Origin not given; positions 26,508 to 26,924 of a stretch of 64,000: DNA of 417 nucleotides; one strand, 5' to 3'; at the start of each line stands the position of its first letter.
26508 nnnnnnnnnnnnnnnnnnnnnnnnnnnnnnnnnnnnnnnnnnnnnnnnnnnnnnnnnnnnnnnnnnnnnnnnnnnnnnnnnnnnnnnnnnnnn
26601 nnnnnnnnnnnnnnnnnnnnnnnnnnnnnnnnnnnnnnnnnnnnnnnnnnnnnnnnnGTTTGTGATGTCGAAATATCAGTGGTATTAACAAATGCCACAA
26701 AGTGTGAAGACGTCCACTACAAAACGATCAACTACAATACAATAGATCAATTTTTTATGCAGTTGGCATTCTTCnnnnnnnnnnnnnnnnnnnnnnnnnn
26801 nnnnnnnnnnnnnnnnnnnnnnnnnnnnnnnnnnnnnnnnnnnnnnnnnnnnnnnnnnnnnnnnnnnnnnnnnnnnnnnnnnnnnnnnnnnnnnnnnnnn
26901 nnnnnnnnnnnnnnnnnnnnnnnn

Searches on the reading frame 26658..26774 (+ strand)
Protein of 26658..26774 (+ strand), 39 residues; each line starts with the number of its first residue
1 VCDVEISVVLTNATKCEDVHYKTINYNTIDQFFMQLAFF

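Call 36: search_protein_families(library=pfam, max_evalue=0.01, proteins=[window:26658-26774:+])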
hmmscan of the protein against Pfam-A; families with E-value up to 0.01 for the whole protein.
seq(39 aa): 0 families
